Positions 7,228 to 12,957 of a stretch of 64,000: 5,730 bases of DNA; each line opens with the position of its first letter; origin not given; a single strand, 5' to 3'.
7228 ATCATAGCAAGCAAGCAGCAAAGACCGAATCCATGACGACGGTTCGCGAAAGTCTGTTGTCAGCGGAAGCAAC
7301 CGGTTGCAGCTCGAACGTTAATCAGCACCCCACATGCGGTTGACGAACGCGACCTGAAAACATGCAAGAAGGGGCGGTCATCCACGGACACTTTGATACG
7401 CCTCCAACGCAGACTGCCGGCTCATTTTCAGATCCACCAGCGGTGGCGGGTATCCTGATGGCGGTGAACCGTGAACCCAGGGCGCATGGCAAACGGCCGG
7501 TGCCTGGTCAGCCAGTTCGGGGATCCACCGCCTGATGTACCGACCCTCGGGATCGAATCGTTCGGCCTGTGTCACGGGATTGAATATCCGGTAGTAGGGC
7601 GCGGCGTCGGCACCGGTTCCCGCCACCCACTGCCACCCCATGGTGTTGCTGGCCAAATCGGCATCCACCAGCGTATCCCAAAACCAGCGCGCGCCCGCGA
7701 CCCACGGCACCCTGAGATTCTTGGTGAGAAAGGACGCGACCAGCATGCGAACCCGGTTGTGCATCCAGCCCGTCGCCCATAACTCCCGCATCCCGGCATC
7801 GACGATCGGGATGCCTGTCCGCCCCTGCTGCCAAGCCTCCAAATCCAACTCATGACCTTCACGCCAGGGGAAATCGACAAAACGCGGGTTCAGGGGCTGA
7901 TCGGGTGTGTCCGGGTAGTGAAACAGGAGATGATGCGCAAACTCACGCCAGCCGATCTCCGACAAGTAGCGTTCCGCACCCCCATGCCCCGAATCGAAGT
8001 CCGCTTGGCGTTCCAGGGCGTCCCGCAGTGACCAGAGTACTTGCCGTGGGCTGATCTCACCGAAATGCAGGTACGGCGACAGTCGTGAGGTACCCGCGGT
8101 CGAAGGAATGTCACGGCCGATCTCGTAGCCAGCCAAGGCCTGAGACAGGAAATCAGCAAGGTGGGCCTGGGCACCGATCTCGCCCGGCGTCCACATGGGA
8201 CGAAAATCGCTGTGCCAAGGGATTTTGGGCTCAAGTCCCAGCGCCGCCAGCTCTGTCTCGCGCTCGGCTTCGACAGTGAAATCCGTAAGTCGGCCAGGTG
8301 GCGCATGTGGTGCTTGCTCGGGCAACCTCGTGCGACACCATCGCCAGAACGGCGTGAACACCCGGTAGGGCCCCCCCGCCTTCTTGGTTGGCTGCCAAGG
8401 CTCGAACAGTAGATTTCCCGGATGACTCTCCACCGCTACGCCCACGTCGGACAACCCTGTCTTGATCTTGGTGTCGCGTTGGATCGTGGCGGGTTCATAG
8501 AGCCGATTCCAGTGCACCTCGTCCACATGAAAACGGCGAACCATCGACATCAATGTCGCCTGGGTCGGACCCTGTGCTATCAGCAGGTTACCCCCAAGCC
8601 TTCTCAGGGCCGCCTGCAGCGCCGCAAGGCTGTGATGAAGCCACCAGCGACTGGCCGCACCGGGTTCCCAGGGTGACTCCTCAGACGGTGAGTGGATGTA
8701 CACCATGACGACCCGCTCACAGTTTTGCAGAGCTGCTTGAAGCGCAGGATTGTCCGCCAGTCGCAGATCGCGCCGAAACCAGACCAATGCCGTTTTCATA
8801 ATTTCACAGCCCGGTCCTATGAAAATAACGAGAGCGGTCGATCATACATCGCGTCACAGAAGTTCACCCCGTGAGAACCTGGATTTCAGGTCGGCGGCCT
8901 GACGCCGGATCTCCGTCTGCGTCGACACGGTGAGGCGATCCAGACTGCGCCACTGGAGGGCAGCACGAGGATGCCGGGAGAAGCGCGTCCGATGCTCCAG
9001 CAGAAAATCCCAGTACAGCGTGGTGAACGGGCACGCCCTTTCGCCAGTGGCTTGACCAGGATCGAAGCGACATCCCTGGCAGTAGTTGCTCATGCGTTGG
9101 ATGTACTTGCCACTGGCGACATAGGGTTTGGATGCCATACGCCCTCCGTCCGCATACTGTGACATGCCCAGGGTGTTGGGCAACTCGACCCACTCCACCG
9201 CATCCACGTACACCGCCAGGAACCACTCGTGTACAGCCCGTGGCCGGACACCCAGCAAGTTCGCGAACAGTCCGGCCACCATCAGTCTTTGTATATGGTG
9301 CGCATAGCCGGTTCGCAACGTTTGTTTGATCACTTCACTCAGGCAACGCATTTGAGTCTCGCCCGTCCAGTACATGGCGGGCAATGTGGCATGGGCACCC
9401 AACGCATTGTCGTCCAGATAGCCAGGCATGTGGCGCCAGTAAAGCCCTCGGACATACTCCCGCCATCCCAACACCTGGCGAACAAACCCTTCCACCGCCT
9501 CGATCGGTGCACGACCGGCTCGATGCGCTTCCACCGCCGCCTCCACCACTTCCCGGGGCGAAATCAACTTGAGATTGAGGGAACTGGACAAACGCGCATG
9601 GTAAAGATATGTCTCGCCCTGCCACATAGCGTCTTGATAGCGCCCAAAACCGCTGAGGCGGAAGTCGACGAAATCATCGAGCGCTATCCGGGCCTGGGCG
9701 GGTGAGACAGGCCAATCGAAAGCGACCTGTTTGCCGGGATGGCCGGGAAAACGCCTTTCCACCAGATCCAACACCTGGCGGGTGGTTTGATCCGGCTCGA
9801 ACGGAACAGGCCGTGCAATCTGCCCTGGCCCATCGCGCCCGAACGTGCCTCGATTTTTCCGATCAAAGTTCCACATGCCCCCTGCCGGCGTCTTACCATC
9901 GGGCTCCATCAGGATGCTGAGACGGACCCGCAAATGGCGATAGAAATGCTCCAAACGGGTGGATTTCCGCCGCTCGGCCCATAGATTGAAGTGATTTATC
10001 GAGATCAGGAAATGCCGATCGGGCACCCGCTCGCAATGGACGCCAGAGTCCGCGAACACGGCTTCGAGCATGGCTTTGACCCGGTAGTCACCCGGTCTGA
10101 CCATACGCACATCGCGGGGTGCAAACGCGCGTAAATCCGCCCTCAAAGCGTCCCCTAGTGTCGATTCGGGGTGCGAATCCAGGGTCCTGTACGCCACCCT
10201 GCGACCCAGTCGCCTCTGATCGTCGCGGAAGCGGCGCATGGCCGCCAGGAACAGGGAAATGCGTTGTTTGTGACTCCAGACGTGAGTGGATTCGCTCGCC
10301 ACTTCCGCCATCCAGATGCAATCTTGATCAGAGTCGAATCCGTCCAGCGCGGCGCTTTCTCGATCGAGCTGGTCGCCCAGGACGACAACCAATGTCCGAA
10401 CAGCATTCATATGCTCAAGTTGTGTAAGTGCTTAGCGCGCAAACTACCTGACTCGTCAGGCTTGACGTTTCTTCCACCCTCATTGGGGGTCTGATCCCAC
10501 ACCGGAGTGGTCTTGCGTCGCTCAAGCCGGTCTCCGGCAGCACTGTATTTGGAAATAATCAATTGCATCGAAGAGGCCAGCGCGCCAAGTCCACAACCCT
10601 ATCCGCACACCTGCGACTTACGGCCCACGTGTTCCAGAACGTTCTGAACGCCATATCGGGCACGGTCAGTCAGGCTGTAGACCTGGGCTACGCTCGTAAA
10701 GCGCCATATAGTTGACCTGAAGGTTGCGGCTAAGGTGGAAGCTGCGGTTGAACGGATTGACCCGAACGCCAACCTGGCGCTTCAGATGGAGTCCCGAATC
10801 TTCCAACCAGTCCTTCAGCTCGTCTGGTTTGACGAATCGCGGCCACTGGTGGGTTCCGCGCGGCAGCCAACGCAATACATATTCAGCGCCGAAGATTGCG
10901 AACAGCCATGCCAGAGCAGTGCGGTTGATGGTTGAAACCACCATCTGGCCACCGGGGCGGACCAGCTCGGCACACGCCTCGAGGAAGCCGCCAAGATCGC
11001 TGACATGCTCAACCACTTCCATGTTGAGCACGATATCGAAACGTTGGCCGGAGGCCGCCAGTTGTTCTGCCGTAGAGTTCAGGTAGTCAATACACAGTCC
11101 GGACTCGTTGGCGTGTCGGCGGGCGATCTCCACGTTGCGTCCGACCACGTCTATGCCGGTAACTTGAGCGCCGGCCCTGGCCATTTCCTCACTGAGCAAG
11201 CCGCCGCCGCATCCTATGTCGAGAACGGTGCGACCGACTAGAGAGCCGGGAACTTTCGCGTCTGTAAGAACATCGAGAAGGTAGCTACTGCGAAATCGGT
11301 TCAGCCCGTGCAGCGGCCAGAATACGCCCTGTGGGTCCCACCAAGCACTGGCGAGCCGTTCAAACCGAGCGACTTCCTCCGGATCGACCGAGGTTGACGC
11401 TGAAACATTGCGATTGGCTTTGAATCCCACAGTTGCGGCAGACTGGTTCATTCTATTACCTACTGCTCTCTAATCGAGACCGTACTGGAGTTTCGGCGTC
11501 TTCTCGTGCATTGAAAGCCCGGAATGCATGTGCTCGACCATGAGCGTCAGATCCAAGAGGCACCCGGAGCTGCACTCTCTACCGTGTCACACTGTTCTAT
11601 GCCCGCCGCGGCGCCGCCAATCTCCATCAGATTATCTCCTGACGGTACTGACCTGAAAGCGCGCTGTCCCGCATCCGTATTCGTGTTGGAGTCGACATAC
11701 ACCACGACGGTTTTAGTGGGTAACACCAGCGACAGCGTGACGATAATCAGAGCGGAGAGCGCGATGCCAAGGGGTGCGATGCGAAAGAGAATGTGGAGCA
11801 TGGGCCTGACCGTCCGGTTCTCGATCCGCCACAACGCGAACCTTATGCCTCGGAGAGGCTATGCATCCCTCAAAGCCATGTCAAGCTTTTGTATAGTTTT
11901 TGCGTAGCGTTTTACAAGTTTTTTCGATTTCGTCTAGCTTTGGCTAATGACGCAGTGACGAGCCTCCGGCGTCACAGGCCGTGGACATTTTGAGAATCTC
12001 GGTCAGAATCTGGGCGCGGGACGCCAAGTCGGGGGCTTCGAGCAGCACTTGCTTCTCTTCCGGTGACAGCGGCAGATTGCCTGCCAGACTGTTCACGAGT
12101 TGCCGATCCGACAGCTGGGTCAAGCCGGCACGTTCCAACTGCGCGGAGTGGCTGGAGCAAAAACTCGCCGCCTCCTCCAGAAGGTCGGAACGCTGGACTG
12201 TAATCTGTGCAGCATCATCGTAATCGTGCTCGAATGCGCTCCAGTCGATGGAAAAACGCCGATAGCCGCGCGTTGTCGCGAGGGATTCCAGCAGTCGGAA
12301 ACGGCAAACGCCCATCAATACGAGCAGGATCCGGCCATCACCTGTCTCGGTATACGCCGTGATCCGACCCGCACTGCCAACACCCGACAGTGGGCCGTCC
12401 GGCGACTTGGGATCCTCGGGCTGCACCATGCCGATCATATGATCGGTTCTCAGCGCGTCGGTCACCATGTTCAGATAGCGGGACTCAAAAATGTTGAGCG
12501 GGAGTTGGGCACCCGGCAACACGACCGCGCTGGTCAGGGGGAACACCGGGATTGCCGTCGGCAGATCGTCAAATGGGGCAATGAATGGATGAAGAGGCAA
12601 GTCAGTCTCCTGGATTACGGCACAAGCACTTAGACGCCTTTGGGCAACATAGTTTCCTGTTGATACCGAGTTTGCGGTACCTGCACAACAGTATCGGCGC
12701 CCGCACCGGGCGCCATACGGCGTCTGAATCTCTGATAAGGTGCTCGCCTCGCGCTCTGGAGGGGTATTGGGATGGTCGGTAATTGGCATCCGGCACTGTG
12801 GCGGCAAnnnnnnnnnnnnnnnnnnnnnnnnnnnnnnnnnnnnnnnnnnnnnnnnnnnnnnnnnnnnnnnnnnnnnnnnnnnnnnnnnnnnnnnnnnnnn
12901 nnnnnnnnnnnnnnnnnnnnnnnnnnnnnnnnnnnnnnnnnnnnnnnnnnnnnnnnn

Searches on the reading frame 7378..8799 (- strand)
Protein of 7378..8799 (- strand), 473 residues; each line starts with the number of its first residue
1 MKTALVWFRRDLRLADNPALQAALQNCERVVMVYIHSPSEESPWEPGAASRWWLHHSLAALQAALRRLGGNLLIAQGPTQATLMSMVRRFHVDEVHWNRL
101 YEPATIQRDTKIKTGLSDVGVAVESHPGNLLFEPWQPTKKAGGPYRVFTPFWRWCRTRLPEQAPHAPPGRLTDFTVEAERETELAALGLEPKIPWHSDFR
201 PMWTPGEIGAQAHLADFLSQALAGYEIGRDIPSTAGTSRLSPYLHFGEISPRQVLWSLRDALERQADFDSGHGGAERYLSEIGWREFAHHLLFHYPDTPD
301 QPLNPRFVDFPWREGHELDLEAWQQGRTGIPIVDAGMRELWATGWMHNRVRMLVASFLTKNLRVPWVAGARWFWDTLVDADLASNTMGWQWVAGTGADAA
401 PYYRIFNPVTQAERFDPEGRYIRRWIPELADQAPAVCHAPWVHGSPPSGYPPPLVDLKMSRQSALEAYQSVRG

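Call 31: search_protein_families(library=pfam, proteins=[window:7378-8799:-], max_evalue=0.00001)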
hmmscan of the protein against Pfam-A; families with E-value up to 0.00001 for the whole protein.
window:7378-8799:- (473 aa): 2 families
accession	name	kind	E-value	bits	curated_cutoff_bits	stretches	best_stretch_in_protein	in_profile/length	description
PF03441.19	FAD_binding_7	-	9.8e-82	273.7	27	1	279-469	2-202/203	FAD binding domain of DNA photolyase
PF00875.24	DNA_photolyase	-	2.5e-52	177.6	26.6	1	4-163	1-160/164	DNA photolyase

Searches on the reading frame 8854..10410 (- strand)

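Call 31: search_protein_families(library=pfam, proteins=[window:8854-10410:-], max_evalue=0.00001)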
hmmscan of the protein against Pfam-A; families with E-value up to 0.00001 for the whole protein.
window:8854-10410:- (518 aa): 1 family
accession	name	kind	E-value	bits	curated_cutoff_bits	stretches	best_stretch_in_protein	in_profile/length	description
PF04244.19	DPRP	-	9.6e-66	222.2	22.1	1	8-233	1-224/224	Deoxyribodipyrimidine photo-lyase-related protein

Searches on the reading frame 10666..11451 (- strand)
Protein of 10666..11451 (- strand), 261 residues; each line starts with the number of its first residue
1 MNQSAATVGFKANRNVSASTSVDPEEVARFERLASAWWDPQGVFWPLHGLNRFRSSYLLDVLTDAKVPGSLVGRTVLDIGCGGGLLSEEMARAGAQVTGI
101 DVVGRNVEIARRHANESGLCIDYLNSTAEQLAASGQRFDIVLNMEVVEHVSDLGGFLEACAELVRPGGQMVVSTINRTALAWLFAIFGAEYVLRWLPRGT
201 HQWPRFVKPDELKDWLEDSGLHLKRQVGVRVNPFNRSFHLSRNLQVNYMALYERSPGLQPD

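Call 31: search_protein_families(library=pfam, proteins=[window:10666-11451:-], max_evalue=0.00001)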
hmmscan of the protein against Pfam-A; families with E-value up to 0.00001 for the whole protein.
window:10666-11451:- (261 aa): 10 families
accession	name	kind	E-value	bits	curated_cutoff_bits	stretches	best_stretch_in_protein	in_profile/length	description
PF13489.12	Methyltransf_23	-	3.6e-23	82.5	27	1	70-222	20-160/164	Methyltransferase domain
PF08241.18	Methyltransf_11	-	1e-21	77.8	21.2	1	77-172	1-95/95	Methyltransferase domain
PF13649.12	Methyltransf_25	-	6.9e-20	72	27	1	76-168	1-97/97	Methyltransferase domain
PF13847.12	Methyltransf_31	-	8.8e-16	58.3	27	1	73-217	4-142/145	Methyltransferase domain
PF08242.18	Methyltransf_12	-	5.2e-14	53.2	30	1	77-169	1-97/98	Methyltransferase domain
PF02353.26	CMAS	-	2.2e-09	37.4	27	1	73-179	63-171/273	Mycolic acid cyclopropane synthetase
PF01209.24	Ubie_methyltran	-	6.5e-08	32.6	20.1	1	67-183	42-162/233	ubiE/COQ5 methyltransferase family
PF05401.17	NodS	-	5.3e-07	30.1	24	1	75-194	46-166/201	Nodulation protein S (NodS)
PF05175.20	MTS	-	3.8e-06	27.1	23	1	58-143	23-105/170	Methyltransferase small domain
PF08003.17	Methyltransf_9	-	6.2e-06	25.8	23.8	1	70-175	113-220/315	Protein of unknown function (DUF1698)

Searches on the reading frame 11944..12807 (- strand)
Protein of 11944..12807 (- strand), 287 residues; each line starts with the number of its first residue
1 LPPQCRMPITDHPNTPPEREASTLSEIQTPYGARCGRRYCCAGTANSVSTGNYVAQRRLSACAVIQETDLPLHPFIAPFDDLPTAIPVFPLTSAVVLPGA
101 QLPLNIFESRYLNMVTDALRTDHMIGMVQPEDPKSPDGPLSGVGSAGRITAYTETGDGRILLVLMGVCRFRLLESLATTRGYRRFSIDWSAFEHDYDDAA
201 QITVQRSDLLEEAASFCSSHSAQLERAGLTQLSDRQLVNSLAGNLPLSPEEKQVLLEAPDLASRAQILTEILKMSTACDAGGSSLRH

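Call 31: search_protein_families(library=pfam, proteins=[window:11944-12807:-], max_evalue=0.00001)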
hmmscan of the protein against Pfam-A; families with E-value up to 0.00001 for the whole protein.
window:11944-12807:- (287 aa): 1 family
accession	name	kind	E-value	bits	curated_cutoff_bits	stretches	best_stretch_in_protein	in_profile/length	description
PF02190.22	LON_substr_bdg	-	5.7e-30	105.2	28.7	1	86-273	2-199/200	ATP-dependent protease La (LON) substrate-binding domain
